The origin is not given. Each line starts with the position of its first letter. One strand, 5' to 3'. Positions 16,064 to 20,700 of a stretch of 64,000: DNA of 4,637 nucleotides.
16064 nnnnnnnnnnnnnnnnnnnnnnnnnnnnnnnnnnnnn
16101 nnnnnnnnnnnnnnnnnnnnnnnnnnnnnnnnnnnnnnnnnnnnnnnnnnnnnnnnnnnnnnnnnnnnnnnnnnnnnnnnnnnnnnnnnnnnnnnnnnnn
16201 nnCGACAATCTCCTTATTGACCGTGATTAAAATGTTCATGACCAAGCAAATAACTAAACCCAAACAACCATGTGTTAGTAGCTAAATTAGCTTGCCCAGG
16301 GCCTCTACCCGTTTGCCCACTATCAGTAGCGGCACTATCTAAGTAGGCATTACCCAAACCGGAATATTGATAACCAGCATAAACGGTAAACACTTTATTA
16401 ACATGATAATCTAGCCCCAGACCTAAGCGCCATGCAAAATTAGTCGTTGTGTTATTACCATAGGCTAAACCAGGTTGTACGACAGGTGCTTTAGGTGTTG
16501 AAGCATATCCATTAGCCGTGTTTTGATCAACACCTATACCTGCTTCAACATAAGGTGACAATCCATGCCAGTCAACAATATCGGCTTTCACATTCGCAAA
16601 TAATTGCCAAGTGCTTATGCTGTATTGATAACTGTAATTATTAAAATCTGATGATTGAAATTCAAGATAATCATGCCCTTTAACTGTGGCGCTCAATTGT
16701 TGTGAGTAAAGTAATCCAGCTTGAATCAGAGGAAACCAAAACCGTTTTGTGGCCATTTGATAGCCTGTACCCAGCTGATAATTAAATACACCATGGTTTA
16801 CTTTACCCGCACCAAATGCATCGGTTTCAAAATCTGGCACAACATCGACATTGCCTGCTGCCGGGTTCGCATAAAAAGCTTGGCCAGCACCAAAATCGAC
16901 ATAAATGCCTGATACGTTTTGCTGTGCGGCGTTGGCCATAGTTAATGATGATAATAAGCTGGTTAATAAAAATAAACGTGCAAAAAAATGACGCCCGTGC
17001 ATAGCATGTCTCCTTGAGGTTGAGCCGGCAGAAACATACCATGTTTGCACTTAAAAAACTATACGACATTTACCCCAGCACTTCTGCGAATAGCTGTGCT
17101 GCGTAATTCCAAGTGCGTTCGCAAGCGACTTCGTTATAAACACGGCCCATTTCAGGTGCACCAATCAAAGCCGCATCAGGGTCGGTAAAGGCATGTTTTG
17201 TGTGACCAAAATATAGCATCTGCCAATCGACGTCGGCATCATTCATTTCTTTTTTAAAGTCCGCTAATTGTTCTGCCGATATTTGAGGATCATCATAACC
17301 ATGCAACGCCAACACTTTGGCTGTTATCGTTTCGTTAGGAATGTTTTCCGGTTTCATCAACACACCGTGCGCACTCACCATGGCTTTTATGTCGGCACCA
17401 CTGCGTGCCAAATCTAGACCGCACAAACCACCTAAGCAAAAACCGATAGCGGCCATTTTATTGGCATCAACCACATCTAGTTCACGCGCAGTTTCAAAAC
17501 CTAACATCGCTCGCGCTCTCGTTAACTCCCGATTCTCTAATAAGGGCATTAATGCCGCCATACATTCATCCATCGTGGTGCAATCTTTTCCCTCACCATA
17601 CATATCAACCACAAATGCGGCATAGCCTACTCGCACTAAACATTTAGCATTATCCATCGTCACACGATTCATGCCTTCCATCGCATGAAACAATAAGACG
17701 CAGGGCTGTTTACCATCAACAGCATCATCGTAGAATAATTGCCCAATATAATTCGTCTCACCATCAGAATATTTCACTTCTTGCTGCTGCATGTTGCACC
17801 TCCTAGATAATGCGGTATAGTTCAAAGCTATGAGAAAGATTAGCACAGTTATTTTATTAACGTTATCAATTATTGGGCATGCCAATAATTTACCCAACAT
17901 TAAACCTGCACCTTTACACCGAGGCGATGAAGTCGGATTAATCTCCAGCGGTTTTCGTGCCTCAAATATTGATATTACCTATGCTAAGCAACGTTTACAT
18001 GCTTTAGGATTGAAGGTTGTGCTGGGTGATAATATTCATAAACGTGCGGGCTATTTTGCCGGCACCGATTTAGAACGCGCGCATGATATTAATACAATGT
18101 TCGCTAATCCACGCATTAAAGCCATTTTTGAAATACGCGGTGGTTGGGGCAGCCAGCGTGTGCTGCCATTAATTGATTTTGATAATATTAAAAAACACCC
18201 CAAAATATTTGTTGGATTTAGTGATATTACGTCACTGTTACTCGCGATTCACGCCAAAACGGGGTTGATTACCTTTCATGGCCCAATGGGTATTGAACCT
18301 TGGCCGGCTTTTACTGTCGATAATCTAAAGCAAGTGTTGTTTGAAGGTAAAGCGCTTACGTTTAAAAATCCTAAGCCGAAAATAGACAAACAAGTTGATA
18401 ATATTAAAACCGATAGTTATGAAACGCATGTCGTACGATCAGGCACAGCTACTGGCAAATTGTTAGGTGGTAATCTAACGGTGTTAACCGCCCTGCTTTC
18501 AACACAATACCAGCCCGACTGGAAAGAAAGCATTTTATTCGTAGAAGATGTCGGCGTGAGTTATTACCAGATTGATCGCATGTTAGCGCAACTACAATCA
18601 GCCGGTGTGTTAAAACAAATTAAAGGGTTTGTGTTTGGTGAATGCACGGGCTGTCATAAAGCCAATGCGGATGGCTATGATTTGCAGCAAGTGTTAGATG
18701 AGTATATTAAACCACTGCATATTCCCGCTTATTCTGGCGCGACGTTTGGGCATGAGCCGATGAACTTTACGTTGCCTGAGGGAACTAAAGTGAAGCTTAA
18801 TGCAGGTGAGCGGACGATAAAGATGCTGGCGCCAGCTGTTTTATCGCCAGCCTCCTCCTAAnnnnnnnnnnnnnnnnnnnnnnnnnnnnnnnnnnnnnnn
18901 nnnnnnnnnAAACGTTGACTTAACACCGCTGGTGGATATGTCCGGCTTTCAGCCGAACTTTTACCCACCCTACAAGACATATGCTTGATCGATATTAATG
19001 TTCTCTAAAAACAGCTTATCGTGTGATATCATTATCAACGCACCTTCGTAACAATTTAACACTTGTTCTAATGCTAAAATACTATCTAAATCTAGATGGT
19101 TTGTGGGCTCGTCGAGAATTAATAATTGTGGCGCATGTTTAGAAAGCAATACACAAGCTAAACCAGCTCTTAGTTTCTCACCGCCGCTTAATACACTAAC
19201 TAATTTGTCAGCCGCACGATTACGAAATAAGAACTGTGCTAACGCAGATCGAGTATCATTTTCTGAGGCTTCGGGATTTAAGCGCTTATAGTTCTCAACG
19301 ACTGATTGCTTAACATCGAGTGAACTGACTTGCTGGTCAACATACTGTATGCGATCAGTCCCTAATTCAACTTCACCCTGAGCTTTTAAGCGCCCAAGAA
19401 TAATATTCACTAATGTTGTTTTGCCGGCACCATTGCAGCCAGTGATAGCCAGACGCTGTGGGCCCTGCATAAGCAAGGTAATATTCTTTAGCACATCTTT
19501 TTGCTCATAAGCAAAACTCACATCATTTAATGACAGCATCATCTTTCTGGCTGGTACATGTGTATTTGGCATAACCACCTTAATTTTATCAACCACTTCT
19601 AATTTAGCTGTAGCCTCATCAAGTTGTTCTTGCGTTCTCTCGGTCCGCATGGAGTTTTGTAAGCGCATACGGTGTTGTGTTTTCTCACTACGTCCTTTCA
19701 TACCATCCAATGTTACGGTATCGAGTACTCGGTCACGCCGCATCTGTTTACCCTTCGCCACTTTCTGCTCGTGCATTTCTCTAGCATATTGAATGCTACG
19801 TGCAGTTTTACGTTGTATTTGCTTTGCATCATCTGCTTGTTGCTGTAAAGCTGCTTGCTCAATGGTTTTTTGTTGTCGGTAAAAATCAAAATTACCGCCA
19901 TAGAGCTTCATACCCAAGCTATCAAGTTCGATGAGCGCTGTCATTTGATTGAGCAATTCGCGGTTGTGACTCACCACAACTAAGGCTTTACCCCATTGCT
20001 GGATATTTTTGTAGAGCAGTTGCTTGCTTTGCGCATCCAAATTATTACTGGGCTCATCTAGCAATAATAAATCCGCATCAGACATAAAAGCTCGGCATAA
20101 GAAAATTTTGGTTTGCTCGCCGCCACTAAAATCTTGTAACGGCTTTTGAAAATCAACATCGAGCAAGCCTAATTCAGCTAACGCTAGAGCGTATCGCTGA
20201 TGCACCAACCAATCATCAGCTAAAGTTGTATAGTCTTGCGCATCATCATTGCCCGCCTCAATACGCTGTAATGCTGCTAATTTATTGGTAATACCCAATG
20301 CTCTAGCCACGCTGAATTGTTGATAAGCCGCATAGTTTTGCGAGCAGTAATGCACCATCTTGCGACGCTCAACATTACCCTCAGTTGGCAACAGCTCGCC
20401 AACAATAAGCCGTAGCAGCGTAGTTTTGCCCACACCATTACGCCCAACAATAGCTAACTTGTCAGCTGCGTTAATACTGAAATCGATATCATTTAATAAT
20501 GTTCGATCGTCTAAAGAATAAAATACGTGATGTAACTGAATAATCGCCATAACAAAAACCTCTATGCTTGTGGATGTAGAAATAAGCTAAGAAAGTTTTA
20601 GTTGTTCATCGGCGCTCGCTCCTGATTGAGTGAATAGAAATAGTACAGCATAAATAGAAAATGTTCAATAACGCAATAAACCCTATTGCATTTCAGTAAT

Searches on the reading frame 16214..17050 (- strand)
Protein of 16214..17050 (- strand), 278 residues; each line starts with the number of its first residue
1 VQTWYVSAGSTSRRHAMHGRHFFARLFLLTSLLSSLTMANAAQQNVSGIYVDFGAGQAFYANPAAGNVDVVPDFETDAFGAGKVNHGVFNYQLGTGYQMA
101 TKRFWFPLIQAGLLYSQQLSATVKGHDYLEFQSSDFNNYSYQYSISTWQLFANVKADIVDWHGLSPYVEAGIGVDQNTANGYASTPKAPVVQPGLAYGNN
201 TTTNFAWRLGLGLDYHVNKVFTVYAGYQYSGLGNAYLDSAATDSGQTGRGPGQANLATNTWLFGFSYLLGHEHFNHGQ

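Call 5: search_protein_families(library=pfam, proteins=[window:16214-17050:-], max_evalue=0.01)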
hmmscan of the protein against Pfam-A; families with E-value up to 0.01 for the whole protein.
window:16214-17050:- (278 aa): 3 families
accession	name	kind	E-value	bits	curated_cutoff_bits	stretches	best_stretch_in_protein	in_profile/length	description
PF13505.12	OMP_b-brl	-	5e-14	53.3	28.7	1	30-267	3-173/175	Outer membrane protein beta-barrel domain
PF01617.23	Surface_Ag_2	-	0.00033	20.7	22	1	150-264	138-238/247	Surface antigen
PF13568.12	OMP_b-brl_2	-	0.0035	17.9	27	1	88-235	39-173/175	Outer membrane protein beta-barrel domain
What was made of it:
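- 16214..17002 (-): Partner outer-membrane beta-barrel OMP1 (262 aa, signal peptide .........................). It is probably an eight-stranded OmpA/Opa/OmpX-like barrel with four long loops. PF13505 OMP_b-brl, 53.3 bits against a gathering score of 28.7 (call 5).
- Checked: The adjacent outer-membrane protein gene is real (17002..16214, PF13505, 53 bits; call 5).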

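Call 7: search_protein_families(library=ncbifam, proteins=[window:16214-17050:-], max_evalue=1)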
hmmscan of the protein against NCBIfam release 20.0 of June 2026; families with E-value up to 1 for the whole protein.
window:16214-17050:- (278 aa): 2 families
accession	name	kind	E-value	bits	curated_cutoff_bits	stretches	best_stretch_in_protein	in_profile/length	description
NF052636.1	Rick_Adr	subfamily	8.5e-05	22.3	210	1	85-239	53-196/224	adhesin Adr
NF045789.1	OmpVVibrio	equivalog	0.0064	16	400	1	33-72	131-170/259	outer membrane protein OmpV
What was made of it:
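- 16214..17002 (-): Weak Rick_Adr and Surface_Ag_2 hits (calls 5, 7).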

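Call 45: find_homologous_proteins(query=window:16214-17005:-, max_evalue=0.001)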
Query window:16214-17005:- (263 aa): 2 proteins with E <= 0.001 among 512 candidates.
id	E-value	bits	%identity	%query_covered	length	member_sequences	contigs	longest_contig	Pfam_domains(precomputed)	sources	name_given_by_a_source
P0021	5.7e-174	595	100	100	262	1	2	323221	PF13505.13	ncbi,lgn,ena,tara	tara:strand:+ start:113216 stop:114004 length:789 start_codon:yes stop_codon:yes gene_type:complete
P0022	2.0e-92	327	57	97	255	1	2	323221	PF13505.13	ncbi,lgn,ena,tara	tara:strand:+ start:116956 stop:117723 length:768 start_codon:yes stop_codon:yes gene_type:complete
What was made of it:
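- Closest known: Small OM barrels of the OmpA-TM/OmpX/Opa/Rickettsia Adr type. Different: A word-index search of 5.8 billion clusters found only the in-genome paralogue (call 45).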

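Call 46: find_encoding_contigs(protein=P0021, flank=2000, max_places=3)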
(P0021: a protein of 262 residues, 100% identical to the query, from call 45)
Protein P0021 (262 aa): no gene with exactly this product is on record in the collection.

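Call 51: search_solved_structures(query=window:16214-17005:-, max_evalue=10)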
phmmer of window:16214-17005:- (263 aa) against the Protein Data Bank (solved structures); distinct sequences matched with E-value up to 10: 1.
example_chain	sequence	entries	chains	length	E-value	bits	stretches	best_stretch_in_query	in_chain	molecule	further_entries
4yxz_A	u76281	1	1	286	1.2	11.7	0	180-217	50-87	dTor_9x31L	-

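Call 78: find_related_loci(query=A3, collection=metagenome_contigs, flank=6000)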
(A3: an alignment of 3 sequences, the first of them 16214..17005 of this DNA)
Query A3 (263 aa) in metagenome_contigs; peptide patterns used: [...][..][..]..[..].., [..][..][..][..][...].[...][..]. (x = any residue, [..] = any of these).
572 stretches matched a pattern; 1 encode a relative of the query (tblastn E <= 1e-3); 1 distinct loci.
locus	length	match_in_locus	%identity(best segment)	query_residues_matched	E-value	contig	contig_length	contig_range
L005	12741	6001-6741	25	1-253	4e-15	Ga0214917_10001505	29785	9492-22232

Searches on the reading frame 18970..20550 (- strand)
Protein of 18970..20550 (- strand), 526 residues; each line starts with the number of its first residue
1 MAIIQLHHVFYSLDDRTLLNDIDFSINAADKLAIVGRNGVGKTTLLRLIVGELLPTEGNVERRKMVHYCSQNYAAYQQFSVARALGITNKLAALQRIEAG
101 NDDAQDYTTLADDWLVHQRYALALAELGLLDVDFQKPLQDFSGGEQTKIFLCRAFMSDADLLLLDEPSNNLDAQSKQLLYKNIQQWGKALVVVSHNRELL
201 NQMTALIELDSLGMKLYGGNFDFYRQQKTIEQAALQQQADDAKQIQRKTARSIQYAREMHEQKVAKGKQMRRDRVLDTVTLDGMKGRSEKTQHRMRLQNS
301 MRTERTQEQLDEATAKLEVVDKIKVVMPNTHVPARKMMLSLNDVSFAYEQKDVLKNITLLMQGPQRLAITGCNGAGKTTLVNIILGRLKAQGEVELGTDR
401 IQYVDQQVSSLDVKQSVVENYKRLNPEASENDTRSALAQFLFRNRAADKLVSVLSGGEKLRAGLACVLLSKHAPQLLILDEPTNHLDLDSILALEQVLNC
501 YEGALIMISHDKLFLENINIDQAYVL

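Call 5: search_protein_families(library=pfam, proteins=[window:18970-20550:-], max_evalue=0.01)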
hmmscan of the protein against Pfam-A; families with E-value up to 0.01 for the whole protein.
window:18970-20550:- (526 aa): 35 families (the best 25 are shown)
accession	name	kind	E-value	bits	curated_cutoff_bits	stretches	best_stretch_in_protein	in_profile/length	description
PF00005.33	ABC_tran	-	6.7e-47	160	25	2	19-169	1-137/137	ABC transporter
PF13304.12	AAA_21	-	6.9e-15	56.3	27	2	137-201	234-304/304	AAA domain, putative AbiEii toxin, Type IV TA system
PF13401.12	AAA_22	-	3.1e-10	40.9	27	1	365-500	6-110/130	AAA domain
PF02463.25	SMC_N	-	8.3e-10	38.9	40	1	32-209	27-211/220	RecF/RecN/SMC N terminal domain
PF00931.28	NB-ARC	-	1.6e-08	34.6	23.5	1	358-455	11-98/248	NB-ARC domain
PF13476.12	AAA_23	-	9.4e-08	33.4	27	0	22-49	15-39/201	AAA domain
PF03193.22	RsgA_GTPase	-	8.1e-07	29.5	30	0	347-390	90-132/174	RsgA GTPase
PF13555.12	AAA_29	-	8.9e-07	29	27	0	23-46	16-39/61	P-loop containing region of AAA domain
PF13191.12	AAA_16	-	9.7e-07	29.9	32.6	0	33-105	28-97/167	AAA ATPase domain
PF01926.29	MMR_HSR1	-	9.7e-06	26.1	21.9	0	32-53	2-23/113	50S ribosome-binding GTPase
PF24883.2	NPHP3_N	-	1.6e-05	25.6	24.8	0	32-79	25-68/164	Nephrocystin 3, N-terminal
PF13173.12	AAA_14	-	2.4e-05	24.8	27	0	32-70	5-36/129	AAA domain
PF03266.21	NTPase_1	-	4.4e-05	23.8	23.9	0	366-392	1-27/168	NTPase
PF20720.3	nSTAND3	-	4.5e-05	23.6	27.2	0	365-405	18-58/155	Novel STAND NTPase 3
PF05729.18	NACHT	-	5.5e-05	23.5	26.7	0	32-54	3-25/167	NACHT domain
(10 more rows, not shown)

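Call 17: find_related_loci(query=window:18970-20550:-, collection=genome_contigs, flank=10000)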
Query window:18970-20550:- (526 aa) in genome_contigs; peptide patterns used: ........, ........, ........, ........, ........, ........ (x = any residue, [..] = any of these).
50 stretches matched a pattern; 3 encode a relative of the query (tblastn E <= 1e-3); 3 distinct loci.
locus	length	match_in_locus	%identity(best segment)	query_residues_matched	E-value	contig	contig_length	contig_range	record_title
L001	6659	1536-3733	29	304-488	4e-9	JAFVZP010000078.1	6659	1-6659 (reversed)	MAG: Clostridia bacterium isolate RGIG5539 Sheep_Colon.Co__c3207484, whole genome shotgun sequence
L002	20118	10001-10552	25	22-203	2e-7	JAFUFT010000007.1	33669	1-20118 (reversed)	MAG: Oscillospiraceae bacterium isolate RGIG4454 Roe_deer_Omasum-4__c678, whole genome shotgun sequence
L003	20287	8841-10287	26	1-423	2e-7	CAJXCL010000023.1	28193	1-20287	MAG TPA_asm: uncultured Nitrospirae bacterium isolate ERR599099_bin.62_MetaBAT_v2.12.1_MAG genome assembly, contig: NODE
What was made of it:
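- Tried and rejected: The same scan with the neighbouring ABC-F protein found only 25-29% matches in unrelated phyla (call 17).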
